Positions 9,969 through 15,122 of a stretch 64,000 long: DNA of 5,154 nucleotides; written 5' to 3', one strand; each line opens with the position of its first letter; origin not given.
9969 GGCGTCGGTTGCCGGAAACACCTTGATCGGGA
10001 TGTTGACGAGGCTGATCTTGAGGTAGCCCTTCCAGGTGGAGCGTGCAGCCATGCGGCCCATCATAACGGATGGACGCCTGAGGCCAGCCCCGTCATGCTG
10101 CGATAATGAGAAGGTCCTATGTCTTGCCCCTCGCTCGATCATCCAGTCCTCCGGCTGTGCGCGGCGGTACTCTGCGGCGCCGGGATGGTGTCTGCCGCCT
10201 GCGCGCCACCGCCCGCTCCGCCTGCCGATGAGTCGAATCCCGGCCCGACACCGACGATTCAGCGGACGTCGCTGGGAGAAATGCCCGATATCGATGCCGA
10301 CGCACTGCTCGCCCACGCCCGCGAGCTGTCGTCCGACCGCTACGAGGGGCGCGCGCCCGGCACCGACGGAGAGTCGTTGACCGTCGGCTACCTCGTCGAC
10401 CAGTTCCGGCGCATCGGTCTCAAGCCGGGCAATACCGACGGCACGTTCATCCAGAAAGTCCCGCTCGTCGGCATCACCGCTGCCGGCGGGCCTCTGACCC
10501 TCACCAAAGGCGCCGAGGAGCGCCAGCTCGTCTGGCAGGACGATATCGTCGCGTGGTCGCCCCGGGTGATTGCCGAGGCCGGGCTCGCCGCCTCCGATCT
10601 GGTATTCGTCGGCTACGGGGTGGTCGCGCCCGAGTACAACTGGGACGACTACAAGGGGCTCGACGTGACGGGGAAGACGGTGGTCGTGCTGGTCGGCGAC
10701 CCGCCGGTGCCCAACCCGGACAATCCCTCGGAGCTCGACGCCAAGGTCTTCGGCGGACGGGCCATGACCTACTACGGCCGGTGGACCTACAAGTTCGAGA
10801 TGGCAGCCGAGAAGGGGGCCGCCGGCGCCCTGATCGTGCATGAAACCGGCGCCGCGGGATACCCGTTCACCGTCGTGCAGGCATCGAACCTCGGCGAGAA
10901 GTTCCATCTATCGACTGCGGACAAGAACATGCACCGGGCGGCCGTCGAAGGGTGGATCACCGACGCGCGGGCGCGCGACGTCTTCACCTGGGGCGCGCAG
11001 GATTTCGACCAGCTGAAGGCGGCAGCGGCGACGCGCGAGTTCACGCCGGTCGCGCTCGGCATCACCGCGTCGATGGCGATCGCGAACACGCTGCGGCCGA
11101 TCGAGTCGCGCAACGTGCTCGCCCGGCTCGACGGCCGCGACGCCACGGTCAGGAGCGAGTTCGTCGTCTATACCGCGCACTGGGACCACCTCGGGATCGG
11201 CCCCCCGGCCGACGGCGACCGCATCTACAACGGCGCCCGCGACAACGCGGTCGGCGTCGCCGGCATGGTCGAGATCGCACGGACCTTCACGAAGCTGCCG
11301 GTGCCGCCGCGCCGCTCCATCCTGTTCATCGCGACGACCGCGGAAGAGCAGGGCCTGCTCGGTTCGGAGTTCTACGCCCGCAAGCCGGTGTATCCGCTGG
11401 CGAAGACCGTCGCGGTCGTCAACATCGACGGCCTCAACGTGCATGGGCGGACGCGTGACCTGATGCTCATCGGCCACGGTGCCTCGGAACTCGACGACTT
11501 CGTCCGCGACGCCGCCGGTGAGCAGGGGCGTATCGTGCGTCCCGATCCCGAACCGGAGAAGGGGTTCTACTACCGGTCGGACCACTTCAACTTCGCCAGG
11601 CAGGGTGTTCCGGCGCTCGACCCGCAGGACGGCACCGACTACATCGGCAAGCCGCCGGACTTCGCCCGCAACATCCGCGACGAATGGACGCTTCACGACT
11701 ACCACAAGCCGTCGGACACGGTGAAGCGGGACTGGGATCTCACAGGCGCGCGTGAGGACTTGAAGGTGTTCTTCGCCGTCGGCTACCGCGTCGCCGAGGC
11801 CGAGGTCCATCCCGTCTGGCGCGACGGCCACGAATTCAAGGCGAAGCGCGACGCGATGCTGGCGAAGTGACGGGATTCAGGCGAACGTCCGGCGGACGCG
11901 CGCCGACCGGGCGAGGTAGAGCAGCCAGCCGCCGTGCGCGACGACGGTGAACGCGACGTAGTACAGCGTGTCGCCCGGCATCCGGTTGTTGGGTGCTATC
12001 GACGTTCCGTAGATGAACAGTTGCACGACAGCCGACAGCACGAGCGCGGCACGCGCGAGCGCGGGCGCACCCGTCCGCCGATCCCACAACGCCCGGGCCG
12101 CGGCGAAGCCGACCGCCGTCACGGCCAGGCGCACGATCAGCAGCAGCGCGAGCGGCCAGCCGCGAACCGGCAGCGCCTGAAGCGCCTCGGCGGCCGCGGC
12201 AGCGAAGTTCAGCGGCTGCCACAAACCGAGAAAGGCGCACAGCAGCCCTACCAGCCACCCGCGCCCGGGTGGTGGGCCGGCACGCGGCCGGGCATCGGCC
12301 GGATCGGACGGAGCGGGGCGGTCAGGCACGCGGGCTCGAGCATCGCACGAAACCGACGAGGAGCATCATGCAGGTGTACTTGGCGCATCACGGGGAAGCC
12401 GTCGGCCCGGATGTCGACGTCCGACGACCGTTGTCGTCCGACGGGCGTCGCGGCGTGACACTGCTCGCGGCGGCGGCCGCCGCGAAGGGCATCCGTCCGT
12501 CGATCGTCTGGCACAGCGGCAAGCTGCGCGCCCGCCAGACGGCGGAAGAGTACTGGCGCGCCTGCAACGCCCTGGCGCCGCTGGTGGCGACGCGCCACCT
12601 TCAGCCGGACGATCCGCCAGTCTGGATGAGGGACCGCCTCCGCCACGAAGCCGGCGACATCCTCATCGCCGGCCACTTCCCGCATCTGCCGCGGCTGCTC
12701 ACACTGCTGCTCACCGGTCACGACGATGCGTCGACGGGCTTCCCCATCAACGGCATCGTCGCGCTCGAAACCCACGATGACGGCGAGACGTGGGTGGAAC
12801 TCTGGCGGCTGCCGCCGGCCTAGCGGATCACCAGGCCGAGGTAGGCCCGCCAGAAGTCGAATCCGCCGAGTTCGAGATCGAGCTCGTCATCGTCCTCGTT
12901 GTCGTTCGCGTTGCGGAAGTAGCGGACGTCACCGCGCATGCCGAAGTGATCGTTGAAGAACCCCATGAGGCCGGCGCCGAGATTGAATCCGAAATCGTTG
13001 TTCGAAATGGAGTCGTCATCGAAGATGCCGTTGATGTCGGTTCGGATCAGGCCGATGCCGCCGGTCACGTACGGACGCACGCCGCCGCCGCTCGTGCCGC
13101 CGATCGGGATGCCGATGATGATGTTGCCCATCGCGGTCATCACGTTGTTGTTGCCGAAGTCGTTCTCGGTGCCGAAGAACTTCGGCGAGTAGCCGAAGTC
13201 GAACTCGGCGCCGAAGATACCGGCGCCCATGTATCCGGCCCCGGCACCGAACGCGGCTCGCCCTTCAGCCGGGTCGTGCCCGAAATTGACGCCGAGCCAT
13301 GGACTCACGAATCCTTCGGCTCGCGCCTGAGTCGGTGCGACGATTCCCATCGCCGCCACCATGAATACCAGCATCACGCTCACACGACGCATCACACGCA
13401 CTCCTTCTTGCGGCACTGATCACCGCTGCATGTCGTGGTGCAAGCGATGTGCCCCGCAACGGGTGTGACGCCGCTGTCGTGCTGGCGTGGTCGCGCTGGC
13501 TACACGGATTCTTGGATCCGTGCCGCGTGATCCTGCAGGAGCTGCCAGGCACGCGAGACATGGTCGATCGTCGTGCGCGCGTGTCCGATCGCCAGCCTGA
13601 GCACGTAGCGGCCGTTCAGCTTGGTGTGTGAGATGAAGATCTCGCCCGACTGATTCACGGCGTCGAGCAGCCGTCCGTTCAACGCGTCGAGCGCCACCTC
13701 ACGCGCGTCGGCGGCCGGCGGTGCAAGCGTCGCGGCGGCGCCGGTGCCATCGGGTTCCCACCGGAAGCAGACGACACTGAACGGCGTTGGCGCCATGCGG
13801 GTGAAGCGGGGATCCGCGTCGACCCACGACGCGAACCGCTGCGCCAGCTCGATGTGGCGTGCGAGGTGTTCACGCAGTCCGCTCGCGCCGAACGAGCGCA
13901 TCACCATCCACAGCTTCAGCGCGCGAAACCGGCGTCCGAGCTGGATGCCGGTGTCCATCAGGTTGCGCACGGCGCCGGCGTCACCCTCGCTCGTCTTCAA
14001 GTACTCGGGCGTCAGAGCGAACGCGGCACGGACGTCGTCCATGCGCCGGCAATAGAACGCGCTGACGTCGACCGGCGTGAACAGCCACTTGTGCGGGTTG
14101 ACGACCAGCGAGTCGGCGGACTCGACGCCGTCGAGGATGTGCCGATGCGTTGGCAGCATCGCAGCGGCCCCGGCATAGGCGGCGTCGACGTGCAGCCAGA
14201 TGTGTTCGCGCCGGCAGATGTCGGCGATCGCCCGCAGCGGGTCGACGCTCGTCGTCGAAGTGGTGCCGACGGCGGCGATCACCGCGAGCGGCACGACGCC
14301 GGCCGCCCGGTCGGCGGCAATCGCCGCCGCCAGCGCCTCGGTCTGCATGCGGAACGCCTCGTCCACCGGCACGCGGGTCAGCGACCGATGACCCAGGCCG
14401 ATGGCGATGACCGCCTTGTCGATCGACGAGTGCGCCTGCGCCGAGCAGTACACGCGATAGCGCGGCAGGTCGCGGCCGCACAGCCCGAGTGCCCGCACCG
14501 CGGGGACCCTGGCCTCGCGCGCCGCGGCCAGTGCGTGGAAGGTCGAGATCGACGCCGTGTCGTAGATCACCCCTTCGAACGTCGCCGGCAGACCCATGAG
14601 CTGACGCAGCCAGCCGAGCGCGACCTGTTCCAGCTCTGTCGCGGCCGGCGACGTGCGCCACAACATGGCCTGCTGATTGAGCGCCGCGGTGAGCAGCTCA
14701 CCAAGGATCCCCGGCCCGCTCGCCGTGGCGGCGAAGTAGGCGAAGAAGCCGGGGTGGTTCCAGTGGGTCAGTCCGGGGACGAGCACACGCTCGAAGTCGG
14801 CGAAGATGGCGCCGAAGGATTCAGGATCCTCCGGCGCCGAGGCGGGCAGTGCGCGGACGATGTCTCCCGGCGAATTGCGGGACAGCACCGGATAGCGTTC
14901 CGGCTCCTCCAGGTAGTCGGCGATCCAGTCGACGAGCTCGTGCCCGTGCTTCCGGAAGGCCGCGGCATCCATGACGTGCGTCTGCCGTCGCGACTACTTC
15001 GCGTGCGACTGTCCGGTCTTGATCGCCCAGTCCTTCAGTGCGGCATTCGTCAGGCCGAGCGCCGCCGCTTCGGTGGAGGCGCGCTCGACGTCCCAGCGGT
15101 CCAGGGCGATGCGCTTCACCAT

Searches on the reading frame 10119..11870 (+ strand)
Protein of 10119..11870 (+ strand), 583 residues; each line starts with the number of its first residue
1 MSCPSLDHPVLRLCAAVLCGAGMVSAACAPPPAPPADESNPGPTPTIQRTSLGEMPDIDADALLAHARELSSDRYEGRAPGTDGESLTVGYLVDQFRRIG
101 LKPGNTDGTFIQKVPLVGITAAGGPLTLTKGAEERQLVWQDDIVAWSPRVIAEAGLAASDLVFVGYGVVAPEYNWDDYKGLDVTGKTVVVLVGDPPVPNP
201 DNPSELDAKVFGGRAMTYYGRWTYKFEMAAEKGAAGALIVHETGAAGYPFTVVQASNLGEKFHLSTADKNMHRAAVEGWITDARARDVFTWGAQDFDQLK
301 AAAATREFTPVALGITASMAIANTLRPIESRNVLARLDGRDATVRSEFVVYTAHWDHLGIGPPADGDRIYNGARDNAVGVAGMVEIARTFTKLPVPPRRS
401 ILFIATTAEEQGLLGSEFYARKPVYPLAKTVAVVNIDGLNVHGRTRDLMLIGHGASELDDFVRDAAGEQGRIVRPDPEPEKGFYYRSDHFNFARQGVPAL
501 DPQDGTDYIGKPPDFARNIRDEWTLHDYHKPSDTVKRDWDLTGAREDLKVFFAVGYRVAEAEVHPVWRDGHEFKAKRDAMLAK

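Call 47: search_protein_families(library=pfam, proteins=[window:10119-11870:+], max_evalue=0.0001)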
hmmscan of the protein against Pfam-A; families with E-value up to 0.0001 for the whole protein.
window:10119-11870:+ (583 aa): 1 family
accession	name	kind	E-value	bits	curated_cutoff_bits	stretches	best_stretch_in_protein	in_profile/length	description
PF04389.22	Peptidase_M28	-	8.3e-46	156.6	21.3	1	332-547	1-187/193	Peptidase family M28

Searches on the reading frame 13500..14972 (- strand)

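Call 47: search_protein_families(library=pfam, proteins=[window:13500-14972:-], max_evalue=0.0001)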
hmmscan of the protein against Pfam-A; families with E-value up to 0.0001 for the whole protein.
window:13500-14972:- (490 aa): 3 families
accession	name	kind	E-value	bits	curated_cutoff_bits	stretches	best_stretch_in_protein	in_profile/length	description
PF00282.25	Pyridoxal_deC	-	9e-102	341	27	1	35-404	1-373/375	Pyridoxal-dependent decarboxylase conserved domain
PF01212.27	Beta_elim_lyase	-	2e-07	31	27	1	171-302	71-206/288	Beta-eliminating lyase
PF05889.19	SepSecS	-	2.9e-05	23.4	21.1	1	168-268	99-196/389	O-phosphoseryl-tRNA(Sec) selenium transferase, SepSecS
